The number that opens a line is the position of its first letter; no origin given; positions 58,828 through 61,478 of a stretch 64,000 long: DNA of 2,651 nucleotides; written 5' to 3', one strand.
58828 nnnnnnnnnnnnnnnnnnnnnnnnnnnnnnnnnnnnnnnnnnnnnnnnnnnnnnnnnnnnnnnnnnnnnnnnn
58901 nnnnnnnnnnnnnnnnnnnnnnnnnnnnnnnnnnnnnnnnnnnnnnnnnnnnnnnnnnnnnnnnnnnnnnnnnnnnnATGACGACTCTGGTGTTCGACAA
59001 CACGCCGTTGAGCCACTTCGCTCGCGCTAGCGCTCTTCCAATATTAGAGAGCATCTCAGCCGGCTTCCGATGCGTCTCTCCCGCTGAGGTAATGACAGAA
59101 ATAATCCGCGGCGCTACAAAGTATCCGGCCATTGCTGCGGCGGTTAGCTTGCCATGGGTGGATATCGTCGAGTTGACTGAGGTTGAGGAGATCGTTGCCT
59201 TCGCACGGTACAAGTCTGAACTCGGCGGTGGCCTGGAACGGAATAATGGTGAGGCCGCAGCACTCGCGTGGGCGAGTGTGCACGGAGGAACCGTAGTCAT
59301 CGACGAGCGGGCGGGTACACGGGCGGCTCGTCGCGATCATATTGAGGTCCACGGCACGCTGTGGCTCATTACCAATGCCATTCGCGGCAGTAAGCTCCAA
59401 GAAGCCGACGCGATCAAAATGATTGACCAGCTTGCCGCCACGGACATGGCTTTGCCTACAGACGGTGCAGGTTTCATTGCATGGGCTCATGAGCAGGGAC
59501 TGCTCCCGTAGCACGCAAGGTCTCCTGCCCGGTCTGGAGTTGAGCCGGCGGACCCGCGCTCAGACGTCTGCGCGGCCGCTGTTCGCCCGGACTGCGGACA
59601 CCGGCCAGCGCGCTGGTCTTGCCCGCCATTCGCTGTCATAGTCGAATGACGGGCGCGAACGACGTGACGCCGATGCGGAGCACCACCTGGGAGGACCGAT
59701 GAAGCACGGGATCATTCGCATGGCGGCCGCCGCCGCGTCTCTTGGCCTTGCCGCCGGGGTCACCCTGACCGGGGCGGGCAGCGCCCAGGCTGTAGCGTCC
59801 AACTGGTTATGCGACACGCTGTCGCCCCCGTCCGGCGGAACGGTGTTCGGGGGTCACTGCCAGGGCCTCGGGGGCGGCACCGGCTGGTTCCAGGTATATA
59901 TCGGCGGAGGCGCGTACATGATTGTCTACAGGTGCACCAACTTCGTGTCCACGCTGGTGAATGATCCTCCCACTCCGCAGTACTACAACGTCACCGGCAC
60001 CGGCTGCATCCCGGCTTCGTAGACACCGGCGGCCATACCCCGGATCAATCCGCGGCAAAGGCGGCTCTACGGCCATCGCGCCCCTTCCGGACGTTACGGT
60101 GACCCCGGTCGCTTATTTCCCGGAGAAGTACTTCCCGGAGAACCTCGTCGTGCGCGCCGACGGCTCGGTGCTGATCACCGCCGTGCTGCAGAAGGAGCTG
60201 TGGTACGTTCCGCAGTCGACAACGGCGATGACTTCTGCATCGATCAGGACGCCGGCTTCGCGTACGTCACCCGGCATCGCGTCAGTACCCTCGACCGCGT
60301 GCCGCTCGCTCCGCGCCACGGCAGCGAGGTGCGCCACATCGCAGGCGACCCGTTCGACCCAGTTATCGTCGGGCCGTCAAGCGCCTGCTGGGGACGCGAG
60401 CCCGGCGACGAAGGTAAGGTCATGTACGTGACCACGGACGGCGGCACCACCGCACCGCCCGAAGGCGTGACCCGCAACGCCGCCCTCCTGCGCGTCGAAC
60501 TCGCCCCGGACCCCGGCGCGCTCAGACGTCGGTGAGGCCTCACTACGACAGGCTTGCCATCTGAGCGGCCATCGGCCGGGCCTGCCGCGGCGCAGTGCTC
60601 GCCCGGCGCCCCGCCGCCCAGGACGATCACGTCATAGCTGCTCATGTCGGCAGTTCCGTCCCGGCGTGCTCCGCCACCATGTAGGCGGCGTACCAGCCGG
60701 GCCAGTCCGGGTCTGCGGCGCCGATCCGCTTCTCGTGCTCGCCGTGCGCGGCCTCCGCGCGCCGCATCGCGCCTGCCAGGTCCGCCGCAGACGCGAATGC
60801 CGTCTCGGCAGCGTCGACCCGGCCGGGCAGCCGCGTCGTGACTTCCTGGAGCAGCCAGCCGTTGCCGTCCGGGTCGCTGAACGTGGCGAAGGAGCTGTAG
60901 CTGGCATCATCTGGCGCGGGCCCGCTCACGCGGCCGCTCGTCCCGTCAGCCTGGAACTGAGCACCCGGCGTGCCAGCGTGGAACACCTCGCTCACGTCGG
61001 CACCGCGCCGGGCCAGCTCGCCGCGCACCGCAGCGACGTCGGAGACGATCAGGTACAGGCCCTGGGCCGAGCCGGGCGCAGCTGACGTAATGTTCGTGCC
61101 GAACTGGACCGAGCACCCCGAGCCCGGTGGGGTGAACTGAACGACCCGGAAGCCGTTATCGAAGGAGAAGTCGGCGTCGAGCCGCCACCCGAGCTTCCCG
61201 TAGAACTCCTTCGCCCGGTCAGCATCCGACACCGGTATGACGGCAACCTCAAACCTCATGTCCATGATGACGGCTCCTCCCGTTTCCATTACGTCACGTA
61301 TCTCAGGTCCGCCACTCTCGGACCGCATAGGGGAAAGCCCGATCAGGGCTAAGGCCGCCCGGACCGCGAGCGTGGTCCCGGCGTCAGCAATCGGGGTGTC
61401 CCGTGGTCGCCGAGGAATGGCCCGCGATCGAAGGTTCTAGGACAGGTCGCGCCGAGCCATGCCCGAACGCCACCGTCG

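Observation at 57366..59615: XRE-ImmA/IrrE regulator plus PIN-like nuclease module, bounded by a 41-bp duplication of the GH63 gene.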

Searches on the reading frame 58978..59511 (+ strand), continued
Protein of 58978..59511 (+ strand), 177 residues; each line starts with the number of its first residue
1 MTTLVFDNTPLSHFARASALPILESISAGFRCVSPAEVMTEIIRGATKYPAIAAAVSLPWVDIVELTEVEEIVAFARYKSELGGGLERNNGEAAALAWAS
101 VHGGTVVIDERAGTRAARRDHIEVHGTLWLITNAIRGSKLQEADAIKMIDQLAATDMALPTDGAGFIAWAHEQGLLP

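Call 40: fold_search(model_id=the predicted structure, library=pdb)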
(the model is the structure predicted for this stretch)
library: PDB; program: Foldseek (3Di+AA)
matches with E <= 10: 804; with E <= 0.001: 6
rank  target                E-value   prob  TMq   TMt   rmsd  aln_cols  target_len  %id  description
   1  1y82_B                2.3e-04  1.00  0.58  0.68   4.3       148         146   18  Conserved hypothetical protein Pfu-367848-001 from Pyrococcus furiosus (released 2005-01-25)
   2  5h4g_A                2.3e-04  1.00  0.58  0.68   4.1       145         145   16  Structure of PIN-domain protein (VapC4 toxin) from Pyrococcus horikoshii determined at 1.77 A resolution (released 2016-11-23)
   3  5h4g_B                8.2e-04  1.00  0.60  0.74   3.7       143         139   16  Structure of PIN-domain protein (VapC4 toxin) from Pyrococcus horikoshii determined at 1.77 A resolution (released 2016-11-23)
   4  7vwo_A                8.7e-04  1.00  0.52  0.62   3.9       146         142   19  TA complex from Mycobacterium tuberculosis (released 2022-11-16)
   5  1ye5_A                9.2e-04  1.00  0.57  0.69   3.8       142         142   17  Crystal structure of hypothetical protein of unknown function from pyrococcus horikoshii OT3 (released 2005-05-17)
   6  1y82_D                9.7e-04  1.00  0.57  0.70   4.4       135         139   17  Conserved hypothetical protein Pfu-367848-001 from Pyrococcus furiosus (released 2005-01-25)
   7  1v96_A                1.0e-03  1.00  0.56  0.66   4.5       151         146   13  Crystal structure of hypothetical protein of unknown function from pyrococcus horikoshii OT3 (released 2005-02-01)
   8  1ye5_B                1.4e-03  1.00  0.59  0.69   4.1       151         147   16  Crystal structure of hypothetical protein of unknown function from pyrococcus horikoshii OT3 (released 2005-05-17)
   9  1y82_A                1.4e-03  1.00  0.55  0.65   4.4       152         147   16  Conserved hypothetical protein Pfu-367848-001 from Pyrococcus furiosus (released 2005-01-25)
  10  1o4w                  1.5e-03  1.00  0.50  0.68   3.2       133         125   16  CRYSTAL STRUCTURE OF a PIN (PILT N-TERMINUS) DOMAIN CONTAINING PROTEIN (AF0591) FROM ARCHAEOGLOBUS FULGIDUS AT 1.90 A RE (released 2003-07-29)
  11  5h4h_B                2.8e-03  1.00  0.58  0.69   3.6       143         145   16  Structure of PIN-domain protein (VapC4 toxin) from Pyrococcus horikoshii determined at 2.2 A resolution (released 2016-11-23)
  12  4chg_A                2.9e-03  1.00  0.51  0.65   5.1       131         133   19  Crystal structure of VapBC15 complex from Mycobacterium tuberculosis (released 2014-11-12)
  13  1v96_B                3.1e-03  1.00  0.59  0.70   3.7       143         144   14  Crystal structure of hypothetical protein of unknown function from pyrococcus horikoshii OT3 (released 2005-02-01)
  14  6nkl_A                3.3e-03  1.00  0.49  0.61   4.4       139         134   13  2.2 A resolution structure of VapBC-1 from nontypeable Haemophilus influenzae (released 2019-04-10)
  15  5ed0_A                3.5e-03  1.00  0.49  0.62   4.1       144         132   16  Structure of the Shigella flexneri VapC mutant D7N (released 2016-02-17)
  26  2mdt_MODEL_1_A        8.0e-03  1.00  0.48  0.68   4.4       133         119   10  a PilT N-terminus domain protein SSO1118 from hyperthemophilic archaeon Sulfolobus solfataricus P2 (released 2013-11-20)
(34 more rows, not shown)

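Call 60: search_dna_similar(query=window:58978-59508:+, collection=plasmids, mode=protein, max_rows=12)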
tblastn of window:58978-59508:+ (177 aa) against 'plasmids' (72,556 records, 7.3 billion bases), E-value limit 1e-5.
Records with a match: 1; places in all: 1; records where one place covers at least 80% of the query: 1.
Best place of each record, by identity: <60% 1.
By first word of the organism name: Tsukamurella 1.
By predicted mobility (MOB-suite, as given by PLSDB): non-mobilizable 1.
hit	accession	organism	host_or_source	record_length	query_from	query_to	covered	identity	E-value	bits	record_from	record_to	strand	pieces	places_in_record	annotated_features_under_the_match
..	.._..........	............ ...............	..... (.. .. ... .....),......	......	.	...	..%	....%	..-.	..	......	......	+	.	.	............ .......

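Call 61: search_dna_similar(query=window:58978-59508:+, collection=phages, mode=protein, max_rows=12)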
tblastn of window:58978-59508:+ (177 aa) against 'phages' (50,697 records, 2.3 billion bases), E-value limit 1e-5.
No match.

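Call 62: get_annotated_region(hit=H1, flank=3000)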
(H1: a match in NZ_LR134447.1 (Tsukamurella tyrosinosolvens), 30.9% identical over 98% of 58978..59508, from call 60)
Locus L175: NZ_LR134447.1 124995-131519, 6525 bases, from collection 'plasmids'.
description: Tsukamurella tyrosinosolvens strain NCTC13231 plasmid 5, complete sequence
organism: Tsukamurella tyrosinosolvens (NCBI taxid 57704)
taxonomy: Bacteria; Actinomycetota; Actinomycetes; Mycobacteriales; Tsukamurellaceae; Tsukamurella; Tsukamurella tyrosinosolvens
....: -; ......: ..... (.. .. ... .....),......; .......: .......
typing (MOB-suite, as given by PLSDB): non-mobilizable
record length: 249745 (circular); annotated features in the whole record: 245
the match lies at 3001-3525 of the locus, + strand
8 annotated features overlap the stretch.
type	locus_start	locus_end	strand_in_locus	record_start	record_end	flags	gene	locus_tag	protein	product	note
CDS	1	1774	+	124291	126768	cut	-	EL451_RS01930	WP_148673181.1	hypothetical protein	-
CDS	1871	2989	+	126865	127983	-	-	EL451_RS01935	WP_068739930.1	helix-turn-helix transcriptional regulator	-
CDS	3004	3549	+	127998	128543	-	-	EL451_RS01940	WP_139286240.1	hypothetical protein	-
CDS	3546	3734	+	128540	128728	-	-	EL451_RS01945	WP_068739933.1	antitoxin VbhA family protein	-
CDS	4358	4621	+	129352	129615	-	-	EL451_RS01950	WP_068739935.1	hypothetical protein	-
CDS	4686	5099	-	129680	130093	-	-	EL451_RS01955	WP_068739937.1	hypothetical protein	-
CDS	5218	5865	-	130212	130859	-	-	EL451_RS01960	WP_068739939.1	hypothetical protein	-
CDS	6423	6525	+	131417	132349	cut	-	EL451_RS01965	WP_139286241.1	hypothetical protein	-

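Call 71: search_protein_families(library=pfam, proteins=[P0002, P0073, P0110, L175:3004-3546:+, window:58978-59508:+], max_evalue=10)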
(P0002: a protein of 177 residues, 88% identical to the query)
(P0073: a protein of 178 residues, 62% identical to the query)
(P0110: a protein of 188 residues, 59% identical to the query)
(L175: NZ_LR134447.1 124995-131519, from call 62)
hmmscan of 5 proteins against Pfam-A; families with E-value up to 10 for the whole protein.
P0002 (177 aa): 0 families

P0073 (178 aa): 1 family
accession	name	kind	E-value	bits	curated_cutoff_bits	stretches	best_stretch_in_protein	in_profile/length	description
PF19275.4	HflX_C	-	0.11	13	26.4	1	140-176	25-61/102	HflX C-terminal domain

P0110 (188 aa): 1 family
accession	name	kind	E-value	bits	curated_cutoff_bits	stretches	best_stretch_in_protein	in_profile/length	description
PF11848.13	DUF3368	-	0.0042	17.4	27.3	1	135-164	1-28/46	Domain of unknown function (DUF3368)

L175:3004-3546:+ (181 aa): 0 families

window:58978-59508:+ (177 aa): 0 families

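Call 75: find_encoding_contigs(protein=window:58978-59511:+, flank=10000, max_places=10)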
Protein window:58978-59511:+ (177 aa): 1 contig read that carries it; 1 place shown.
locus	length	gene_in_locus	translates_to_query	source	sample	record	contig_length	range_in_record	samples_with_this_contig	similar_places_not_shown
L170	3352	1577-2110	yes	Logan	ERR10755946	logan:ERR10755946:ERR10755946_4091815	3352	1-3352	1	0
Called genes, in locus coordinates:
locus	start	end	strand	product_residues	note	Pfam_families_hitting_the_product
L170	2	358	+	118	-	?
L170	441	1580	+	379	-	PF01381:HTH_3, PF12844:HTH_19 (weak), PF13560:HTH_31, PF06114:Peptidase_M78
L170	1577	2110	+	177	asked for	PF11848:DUF3368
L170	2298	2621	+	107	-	-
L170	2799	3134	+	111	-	-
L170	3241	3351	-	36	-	?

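Call 84: search_protein_representatives(alignment_id=A1)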
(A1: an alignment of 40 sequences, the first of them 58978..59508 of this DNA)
Query: 40 sequences, 177 profile positions. Proteins with E-value up to 0.001 (for the whole library): 1278; up to 1e-10: 409; up to 1e-30: 83. The best 150 are listed.
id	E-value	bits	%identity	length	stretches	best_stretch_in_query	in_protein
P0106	2.7e-90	317.1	-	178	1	2-176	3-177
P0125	5.1e-62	225.0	-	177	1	2-177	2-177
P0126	8.9e-56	204.7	-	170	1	2-126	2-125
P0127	3.4e-53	196.2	-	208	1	44-168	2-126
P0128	4.5e-53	195.9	-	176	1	2-177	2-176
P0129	1.1e-52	194.5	-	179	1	2-176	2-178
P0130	3.1e-51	189.8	-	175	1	3-177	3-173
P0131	8.5e-50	185.2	-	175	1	2-175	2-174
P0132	6.6e-48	179.0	-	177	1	2-177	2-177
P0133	1.0e-47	178.4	-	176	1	3-176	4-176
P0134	2.8e-47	177.0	-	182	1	2-176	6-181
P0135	9.4e-47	175.3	-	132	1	47-177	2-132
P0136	5.2e-46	172.8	-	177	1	3-176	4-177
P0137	9.8e-46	171.9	-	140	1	2-131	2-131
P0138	7.1e-45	169.1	-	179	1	3-175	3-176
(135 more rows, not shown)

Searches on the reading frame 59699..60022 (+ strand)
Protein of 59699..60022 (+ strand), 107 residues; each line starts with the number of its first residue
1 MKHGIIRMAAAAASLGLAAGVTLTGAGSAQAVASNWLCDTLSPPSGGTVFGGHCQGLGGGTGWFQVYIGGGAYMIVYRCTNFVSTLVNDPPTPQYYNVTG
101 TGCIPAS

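Call 5: search_protein_families(library=pfam, proteins=[window:59699-60022:+], max_evalue=0.01)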
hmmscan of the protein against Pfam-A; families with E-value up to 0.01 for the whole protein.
window:59699-60022:+ (107 aa): 0 families

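Call 49: find_homologous_proteins(query=window:59699-60022:+)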
Query window:59699-60022:+ (107 aa): 4 proteins with E <= 0.001 among 53 candidates.
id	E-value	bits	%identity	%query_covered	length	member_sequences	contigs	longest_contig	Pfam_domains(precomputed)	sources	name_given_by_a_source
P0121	1.9e-65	236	100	100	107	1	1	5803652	-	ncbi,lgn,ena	-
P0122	7.0e-30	121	63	100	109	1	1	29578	-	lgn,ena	-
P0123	2.1e-28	116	58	96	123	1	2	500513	-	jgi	jgi:hypothetical protein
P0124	3.0e-27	113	60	81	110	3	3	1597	-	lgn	-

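Call 50: find_encoding_contigs(protein=P0121, flank=10000, max_places=4)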
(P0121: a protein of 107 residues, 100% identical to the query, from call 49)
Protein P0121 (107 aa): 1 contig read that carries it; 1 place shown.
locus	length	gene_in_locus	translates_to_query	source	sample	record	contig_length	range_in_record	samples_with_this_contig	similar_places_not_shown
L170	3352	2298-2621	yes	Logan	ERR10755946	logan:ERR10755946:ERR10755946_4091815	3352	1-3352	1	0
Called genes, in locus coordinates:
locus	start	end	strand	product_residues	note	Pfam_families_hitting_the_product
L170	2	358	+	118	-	?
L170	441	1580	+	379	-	PF01381:HTH_3, PF12844:HTH_19 (weak), PF13560:HTH_31, PF06114:Peptidase_M78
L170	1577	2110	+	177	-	PF11848:DUF3368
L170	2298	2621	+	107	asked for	-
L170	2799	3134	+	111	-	-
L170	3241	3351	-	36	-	?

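Call 51: find_encoding_contigs(protein=P0122, flank=10000, max_places=4)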
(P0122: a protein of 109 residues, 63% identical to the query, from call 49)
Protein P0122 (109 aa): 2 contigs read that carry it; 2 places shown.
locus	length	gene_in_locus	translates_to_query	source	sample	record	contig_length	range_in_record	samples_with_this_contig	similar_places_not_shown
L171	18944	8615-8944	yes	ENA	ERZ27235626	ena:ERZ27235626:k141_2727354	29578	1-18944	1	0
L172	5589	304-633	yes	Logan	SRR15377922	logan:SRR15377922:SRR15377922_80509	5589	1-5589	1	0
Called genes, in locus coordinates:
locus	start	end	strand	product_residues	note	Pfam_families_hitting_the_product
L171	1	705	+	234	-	?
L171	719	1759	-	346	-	-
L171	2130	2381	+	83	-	PF28009:SCO5918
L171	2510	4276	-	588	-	PF00251:Glyco_hydro_32N (faint), PF04041:Glyco_hydro_130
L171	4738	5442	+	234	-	-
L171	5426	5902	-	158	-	PF00583:Acetyltransf_1, PF13673:Acetyltransf_10 (weak), PF13508:Acetyltransf_7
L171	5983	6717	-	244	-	PF13560:HTH_31, PF16158:N_BRCA1_IG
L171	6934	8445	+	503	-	-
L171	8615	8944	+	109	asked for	-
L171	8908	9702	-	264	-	PF00975:Thioesterase, PF12697:Abhydrolase_6, PF12146:Hydrolase_4 (faint)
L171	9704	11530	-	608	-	PF00501:AMP-binding, PF13193:AMP-binding_C, PF00550:PP-binding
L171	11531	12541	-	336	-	PF02668:TauD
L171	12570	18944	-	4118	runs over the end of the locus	PF00668:Condensation, PF00501:AMP-binding, PF13193:AMP-binding_C, PF00550:PP-binding, PF00668:Condensation, PF00550:PP-binding, PF00668:Condensation, PF00501:AMP-binding, +7 more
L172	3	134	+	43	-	?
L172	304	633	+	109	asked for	-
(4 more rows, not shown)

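Call 52: find_encoding_contigs(protein=P0123, flank=10000, max_places=4)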
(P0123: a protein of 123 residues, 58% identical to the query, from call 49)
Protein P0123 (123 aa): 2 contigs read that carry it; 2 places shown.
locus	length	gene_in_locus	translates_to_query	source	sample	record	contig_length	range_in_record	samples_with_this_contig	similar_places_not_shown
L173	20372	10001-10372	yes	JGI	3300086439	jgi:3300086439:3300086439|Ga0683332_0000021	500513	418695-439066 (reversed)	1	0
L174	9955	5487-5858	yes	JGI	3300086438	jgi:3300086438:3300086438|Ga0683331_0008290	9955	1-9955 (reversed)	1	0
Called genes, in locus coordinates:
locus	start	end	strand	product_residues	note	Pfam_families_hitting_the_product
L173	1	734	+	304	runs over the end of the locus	PF13581:HATPase_c_2 (weak), PF02518:HATPase_c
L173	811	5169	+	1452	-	PF25199:nSTAND_NTPase5 (faint), PF16697:Yop-YscD_cpl (weak), PF00498:FHA, PF05729:NACHT (faint), PF01580:FtsK_SpoIIIE, PF13401:AAA_22 (faint), PF13555:AAA_29 (faint), PF01580:FtsK_SpoIIIE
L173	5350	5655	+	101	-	-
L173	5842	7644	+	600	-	PF00069:Pkinase, PF07714:PK_Tyr_Ser-Thr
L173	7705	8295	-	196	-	-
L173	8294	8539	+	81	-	-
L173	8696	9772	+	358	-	PF01070:FMN_dh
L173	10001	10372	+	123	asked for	-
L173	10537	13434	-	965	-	PF00486:Trans_reg_C (weak), PF03704:BTAD, PF07719:TPR_2 (faint), PF13176:TPR_7 (faint), PF13374:TPR_10 (weak), PF13424:TPR_12, PF17874:TPR_MalT (weak), PF13424:TPR_12, +5 more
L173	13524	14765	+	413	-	-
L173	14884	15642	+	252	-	-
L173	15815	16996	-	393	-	PF04909:Amidohydro_2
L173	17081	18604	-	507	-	PF13520:AA_permease_2, PF00324:AA_permease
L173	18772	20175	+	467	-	PF16952:Gln-synt_N_2, PF00120:Gln-synt_C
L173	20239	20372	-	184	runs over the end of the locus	-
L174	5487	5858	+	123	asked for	-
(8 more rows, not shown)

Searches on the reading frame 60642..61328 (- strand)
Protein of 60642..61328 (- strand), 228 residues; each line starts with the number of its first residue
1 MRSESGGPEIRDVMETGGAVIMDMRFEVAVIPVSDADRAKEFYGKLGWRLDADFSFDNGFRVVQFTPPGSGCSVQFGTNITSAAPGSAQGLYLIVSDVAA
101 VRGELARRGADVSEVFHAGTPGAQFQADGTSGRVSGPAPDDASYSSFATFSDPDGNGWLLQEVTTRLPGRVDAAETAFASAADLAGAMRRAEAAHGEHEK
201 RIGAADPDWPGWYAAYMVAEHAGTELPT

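Call 44: search_protein_families(library=pfam, proteins=[window:60642-61328:-], max_evalue=0.001)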
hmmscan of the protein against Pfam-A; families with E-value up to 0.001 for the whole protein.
window:60642-61328:- (228 aa): 2 families
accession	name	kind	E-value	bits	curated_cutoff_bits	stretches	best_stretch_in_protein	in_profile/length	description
PF00903.31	Glyoxalase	-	7.9e-07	29.9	20.6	1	29-158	5-119/121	Glyoxalase/Bleomycin resistance protein/Dioxygenase superfamily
PF22677.2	Ble-like_N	-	9.4e-06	25.7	24.5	1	31-55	7-31/41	Bleomycin resistance protein-like N-terminal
